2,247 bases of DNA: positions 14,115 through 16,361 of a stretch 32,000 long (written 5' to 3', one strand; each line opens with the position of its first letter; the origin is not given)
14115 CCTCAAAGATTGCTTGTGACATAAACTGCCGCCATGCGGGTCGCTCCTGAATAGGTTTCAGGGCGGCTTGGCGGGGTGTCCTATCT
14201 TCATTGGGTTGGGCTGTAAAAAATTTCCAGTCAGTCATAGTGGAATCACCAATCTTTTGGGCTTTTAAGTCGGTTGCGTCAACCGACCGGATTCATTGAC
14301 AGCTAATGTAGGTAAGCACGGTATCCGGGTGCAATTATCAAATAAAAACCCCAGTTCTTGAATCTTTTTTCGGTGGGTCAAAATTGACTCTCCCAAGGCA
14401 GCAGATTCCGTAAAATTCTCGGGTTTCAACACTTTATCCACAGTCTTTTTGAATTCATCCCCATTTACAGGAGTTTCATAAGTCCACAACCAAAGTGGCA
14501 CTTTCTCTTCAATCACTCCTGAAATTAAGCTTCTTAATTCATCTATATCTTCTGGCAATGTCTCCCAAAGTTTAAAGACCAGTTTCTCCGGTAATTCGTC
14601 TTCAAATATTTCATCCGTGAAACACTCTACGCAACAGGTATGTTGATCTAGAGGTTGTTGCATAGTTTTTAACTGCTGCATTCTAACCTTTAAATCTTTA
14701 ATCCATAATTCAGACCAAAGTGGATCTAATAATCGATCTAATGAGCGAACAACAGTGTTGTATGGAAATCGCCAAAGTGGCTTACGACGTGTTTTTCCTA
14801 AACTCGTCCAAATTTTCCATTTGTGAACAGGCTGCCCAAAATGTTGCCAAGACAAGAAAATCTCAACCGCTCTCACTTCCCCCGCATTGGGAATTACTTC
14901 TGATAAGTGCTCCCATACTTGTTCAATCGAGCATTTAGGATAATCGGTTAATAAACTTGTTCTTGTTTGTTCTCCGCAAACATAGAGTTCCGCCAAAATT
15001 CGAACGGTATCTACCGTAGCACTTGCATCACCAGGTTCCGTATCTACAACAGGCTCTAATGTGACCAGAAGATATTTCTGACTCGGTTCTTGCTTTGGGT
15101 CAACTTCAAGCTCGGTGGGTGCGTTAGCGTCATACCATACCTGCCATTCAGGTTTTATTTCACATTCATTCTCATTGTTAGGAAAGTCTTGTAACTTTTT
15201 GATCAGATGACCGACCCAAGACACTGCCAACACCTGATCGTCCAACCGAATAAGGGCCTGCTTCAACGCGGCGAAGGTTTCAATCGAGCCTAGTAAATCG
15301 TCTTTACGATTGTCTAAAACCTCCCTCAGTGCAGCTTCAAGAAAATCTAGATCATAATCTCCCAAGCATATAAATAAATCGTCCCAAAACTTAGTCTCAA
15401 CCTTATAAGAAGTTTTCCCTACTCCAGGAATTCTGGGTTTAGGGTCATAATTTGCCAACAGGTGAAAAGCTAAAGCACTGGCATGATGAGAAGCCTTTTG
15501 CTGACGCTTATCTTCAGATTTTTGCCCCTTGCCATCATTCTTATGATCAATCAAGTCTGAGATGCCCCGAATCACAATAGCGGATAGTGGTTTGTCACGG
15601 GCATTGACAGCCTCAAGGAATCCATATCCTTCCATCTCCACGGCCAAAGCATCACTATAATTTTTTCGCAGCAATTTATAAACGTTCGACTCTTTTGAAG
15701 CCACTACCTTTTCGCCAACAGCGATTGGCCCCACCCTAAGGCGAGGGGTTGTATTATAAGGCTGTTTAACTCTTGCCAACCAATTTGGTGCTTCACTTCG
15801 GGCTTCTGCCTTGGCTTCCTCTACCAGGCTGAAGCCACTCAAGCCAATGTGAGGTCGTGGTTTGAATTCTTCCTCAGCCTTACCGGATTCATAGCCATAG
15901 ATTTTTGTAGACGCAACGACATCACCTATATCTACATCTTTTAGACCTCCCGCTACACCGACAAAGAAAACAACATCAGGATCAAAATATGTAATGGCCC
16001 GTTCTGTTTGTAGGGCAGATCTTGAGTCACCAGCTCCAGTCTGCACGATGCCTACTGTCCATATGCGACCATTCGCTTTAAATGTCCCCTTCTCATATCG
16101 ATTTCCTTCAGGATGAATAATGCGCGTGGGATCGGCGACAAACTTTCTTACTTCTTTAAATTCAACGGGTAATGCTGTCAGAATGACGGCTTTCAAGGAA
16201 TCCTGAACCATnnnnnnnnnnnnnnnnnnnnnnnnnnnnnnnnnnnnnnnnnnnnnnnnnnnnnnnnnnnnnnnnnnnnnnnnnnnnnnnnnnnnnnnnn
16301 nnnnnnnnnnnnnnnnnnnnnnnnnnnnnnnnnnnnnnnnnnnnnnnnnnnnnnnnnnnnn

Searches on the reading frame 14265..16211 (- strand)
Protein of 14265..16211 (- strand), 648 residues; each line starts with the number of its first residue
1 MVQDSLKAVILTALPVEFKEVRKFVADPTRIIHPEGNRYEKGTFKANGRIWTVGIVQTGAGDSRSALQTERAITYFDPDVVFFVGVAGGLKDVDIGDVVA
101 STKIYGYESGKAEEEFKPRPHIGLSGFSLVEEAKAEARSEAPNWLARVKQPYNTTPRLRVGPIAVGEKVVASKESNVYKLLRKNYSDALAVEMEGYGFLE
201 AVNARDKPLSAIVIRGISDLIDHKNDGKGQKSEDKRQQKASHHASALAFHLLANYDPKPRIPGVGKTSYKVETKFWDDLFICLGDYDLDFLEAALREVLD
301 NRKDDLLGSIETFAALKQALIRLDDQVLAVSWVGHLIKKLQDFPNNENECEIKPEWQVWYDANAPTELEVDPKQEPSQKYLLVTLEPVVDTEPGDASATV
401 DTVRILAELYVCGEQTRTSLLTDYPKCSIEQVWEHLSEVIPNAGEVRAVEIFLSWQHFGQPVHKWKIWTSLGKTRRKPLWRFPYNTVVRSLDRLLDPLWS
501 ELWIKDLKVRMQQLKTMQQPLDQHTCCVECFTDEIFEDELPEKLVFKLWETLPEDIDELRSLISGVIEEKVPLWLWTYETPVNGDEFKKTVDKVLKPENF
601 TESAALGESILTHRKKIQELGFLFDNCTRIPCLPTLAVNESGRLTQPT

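Call 12: search_protein_families(library=pfam, proteins=[window:14265-16211:-], max_evalue=0.01)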
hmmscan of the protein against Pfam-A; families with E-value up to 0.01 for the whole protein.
window:14265-16211:- (648 aa): 2 families
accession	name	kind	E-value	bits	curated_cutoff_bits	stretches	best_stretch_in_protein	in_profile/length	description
PF01048.26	PNP_UDP_1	-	4.9e-24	85.4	25.1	1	8-252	2-232/233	Phosphorylase superfamily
PF20028.4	VMAP-C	-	2.5e-17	64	27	1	416-625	25-224/226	vWA-MoxR associated protein C-terminal domain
